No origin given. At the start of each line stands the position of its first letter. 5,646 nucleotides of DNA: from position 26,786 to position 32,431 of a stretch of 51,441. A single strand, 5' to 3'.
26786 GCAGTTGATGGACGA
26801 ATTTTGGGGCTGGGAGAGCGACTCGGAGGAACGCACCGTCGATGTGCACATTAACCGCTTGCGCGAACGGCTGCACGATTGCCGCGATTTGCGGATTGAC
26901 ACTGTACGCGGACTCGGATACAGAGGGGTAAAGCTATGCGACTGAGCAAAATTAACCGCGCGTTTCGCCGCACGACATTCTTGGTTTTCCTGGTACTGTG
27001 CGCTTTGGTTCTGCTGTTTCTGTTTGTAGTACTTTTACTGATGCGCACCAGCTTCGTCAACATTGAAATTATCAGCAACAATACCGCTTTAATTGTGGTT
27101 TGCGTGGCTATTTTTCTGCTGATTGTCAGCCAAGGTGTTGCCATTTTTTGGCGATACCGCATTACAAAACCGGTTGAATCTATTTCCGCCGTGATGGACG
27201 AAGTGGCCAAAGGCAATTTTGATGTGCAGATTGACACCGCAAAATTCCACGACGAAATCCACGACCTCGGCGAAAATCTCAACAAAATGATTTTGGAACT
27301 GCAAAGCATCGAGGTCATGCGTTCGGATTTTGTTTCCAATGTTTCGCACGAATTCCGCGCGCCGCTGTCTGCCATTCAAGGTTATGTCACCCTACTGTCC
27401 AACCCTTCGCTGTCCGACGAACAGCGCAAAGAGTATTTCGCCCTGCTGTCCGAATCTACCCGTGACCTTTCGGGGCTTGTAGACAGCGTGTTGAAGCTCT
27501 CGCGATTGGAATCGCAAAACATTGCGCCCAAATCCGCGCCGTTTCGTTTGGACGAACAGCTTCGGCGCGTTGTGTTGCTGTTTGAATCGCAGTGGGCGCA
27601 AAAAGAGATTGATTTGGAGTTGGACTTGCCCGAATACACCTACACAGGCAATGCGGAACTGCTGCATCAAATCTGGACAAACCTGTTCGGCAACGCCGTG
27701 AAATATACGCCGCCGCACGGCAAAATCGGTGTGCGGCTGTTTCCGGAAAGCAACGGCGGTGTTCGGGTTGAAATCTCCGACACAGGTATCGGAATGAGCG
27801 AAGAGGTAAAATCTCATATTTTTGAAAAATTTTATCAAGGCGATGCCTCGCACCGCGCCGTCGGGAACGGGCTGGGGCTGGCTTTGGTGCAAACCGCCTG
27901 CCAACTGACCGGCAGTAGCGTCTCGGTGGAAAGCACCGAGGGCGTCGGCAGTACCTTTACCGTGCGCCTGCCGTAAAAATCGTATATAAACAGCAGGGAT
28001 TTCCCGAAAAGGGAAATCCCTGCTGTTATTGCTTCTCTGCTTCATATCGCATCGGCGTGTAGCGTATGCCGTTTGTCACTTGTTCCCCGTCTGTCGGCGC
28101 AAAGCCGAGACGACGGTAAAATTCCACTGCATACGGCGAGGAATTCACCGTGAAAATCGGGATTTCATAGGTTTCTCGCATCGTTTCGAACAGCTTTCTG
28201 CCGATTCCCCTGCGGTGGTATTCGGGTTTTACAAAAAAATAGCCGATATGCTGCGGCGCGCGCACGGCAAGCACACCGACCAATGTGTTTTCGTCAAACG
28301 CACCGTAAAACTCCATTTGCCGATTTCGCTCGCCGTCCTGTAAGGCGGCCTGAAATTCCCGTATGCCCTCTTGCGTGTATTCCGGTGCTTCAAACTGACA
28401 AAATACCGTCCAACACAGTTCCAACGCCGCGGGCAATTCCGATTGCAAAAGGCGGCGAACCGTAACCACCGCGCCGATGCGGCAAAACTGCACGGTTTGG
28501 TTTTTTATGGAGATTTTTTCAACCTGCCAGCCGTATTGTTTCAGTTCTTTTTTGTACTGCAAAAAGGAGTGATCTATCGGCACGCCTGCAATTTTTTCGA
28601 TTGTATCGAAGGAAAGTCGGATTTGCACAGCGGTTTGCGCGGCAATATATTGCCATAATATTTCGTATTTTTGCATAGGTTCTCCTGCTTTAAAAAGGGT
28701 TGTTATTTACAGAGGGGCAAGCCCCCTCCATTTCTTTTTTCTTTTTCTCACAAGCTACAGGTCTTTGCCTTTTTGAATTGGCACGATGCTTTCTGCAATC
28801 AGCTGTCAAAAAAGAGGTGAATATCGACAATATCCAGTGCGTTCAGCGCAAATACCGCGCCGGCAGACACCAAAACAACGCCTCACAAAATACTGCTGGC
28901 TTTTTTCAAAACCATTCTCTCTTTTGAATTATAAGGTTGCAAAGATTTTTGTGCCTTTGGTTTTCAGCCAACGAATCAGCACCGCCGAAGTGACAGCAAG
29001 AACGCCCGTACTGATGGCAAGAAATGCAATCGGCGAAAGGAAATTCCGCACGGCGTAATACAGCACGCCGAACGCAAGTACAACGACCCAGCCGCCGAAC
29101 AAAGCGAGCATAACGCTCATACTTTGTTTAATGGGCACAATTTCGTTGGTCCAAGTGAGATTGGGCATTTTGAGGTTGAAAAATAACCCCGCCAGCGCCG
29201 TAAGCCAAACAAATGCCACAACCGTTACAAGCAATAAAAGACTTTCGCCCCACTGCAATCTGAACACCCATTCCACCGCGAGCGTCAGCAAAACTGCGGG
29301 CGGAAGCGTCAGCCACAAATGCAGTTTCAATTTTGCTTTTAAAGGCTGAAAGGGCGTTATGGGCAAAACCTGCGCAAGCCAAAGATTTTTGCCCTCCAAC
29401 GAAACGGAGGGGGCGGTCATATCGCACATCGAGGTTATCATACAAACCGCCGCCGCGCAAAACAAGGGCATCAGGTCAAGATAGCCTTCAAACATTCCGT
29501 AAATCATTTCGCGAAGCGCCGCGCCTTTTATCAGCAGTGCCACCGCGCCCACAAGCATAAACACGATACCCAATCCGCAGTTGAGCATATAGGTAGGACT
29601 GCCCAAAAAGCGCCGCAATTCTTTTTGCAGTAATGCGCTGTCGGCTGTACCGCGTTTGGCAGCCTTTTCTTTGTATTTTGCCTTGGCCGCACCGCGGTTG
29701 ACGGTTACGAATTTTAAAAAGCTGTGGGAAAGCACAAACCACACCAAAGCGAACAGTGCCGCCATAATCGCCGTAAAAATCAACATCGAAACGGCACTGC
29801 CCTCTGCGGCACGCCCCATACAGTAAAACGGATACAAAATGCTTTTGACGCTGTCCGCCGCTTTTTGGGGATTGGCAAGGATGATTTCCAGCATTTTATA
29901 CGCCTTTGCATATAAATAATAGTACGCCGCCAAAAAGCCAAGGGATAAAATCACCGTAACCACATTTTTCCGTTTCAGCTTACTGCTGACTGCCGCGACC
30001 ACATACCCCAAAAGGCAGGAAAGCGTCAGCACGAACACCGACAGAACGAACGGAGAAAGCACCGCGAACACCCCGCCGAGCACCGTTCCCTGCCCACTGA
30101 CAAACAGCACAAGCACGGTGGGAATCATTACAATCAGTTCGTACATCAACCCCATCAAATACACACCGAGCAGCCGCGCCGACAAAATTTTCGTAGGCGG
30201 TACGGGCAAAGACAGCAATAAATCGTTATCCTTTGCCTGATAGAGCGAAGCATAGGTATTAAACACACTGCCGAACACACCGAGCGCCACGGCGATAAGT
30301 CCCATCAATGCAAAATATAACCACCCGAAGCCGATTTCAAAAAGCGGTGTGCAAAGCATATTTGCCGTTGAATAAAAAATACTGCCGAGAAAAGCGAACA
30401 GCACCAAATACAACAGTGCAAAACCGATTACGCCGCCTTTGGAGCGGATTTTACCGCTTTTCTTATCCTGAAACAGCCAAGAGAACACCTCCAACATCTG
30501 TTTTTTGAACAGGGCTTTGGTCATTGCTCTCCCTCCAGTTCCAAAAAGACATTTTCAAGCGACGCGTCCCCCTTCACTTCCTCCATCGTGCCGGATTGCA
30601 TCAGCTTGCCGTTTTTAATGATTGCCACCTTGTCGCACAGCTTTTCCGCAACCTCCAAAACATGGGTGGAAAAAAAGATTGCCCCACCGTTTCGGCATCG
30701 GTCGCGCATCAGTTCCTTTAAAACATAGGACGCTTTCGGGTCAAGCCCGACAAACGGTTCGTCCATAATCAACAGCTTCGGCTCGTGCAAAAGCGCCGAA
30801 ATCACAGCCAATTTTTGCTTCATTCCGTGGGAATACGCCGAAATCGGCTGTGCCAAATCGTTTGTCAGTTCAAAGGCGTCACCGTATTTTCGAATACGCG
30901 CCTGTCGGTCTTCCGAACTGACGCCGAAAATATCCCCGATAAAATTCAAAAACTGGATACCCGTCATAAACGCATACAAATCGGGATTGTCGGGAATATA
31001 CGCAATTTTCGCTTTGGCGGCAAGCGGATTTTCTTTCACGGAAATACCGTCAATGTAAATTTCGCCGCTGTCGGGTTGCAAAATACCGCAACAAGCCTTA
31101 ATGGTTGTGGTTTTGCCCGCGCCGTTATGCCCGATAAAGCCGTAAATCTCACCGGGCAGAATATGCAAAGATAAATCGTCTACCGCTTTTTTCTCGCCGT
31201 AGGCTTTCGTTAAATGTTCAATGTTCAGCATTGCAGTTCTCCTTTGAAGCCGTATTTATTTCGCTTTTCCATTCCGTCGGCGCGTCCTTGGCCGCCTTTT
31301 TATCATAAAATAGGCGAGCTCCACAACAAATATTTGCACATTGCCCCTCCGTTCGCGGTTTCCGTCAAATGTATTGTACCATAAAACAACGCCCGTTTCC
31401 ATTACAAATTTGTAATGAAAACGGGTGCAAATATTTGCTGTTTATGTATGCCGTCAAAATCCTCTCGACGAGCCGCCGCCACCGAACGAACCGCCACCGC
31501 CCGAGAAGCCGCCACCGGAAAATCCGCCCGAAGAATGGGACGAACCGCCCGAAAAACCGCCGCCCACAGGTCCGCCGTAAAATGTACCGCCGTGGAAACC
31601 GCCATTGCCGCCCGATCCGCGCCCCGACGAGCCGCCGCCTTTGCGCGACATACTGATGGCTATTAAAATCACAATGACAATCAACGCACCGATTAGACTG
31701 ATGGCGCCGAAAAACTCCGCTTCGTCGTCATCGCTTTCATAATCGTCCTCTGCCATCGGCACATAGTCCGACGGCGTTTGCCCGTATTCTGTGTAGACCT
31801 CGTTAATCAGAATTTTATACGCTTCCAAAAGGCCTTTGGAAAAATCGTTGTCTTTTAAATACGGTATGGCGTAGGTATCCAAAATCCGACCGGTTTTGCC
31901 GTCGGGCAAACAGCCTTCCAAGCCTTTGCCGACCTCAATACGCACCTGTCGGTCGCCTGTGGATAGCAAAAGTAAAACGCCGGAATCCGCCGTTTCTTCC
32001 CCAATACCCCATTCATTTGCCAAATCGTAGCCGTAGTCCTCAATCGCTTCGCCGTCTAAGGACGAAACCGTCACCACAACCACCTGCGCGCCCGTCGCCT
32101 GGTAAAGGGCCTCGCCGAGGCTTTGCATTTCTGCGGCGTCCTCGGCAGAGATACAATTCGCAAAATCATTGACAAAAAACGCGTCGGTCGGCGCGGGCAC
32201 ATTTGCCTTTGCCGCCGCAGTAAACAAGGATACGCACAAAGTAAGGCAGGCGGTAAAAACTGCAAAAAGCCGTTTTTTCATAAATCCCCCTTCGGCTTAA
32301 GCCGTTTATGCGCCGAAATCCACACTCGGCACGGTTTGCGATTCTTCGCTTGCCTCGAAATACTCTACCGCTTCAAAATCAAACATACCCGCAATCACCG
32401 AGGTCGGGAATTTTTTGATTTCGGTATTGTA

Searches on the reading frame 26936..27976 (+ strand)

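Call 70: search_protein_families(library=pfam, proteins=[window:26936-27976:+], max_evalue=0.001)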
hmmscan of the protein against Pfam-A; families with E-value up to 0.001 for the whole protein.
window:26936-27976:+ (346 aa): 3 families
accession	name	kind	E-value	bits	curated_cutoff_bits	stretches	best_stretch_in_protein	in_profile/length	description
PF02518.31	HATPase_c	-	7.7e-27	94.4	26.4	1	239-346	2-108/111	Histidine kinase-, DNA gyrase B-, and HSP90-like ATPase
PF00512.31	HisKA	-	9.2e-17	61.3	26.9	1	128-193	1-65/66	His Kinase A (phospho-acceptor) domain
PF00672.30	HAMP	-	1.9e-11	44.5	25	1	75-123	5-52/53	HAMP domain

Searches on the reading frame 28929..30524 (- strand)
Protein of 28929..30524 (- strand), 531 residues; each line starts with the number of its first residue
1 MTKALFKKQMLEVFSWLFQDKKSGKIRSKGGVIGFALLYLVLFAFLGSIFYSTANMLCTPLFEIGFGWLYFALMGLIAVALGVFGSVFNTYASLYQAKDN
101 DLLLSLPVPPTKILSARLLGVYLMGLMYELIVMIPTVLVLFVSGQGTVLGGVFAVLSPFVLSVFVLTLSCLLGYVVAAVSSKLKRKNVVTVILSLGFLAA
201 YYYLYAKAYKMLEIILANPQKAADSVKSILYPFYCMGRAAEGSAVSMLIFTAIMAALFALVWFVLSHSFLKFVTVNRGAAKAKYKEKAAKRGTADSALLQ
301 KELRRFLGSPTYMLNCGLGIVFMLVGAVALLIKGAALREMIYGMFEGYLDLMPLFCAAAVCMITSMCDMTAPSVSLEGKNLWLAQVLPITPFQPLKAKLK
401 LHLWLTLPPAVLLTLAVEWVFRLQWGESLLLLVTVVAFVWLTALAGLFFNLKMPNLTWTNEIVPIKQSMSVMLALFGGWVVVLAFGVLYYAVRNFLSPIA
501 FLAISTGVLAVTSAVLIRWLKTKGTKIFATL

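Call 70: search_protein_families(library=pfam, proteins=[window:28929-30524:-], max_evalue=0.001)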
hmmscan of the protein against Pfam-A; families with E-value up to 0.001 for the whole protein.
window:28929-30524:- (531 aa): 1 family
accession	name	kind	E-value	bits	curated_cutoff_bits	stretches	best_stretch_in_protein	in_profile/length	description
PF16949.11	ABC_tran_2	-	0.0002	20.8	25.7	0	43-460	32-461/542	Putative ATP-binding cassette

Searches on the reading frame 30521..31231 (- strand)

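Call 70: search_protein_families(library=pfam, proteins=[window:30521-31231:-], max_evalue=0.001)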
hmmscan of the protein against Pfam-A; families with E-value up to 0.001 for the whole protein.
window:30521-31231:- (236 aa): 2 families
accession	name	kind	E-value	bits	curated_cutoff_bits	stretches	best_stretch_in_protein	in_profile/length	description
PF00005.33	ABC_tran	-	9.8e-28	97.9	25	1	18-160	2-136/137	ABC transporter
PF13304.12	AAA_21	-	3.1e-14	54.2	27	1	116-190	221-298/304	AAA domain, putative AbiEii toxin, Type IV TA system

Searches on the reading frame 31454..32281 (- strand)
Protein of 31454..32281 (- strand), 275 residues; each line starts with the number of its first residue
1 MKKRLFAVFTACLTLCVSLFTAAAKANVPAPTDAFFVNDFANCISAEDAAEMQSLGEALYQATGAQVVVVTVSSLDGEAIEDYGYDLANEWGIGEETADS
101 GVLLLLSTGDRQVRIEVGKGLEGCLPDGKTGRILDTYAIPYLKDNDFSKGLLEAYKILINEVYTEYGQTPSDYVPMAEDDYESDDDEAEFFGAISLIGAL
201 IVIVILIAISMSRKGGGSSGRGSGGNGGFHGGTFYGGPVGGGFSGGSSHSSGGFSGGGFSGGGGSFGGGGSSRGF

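Call 69: search_protein_families(library=pfam, proteins=[window:31454-32281:-], max_evalue=0.001)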
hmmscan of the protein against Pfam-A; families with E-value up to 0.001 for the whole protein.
window:31454-32281:- (275 aa): 1 family
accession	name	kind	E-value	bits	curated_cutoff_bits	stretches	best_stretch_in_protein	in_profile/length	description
PF04536.20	TPM_phosphatase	-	2.9e-40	137.6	22.1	1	37-158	1-122/125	TPM domain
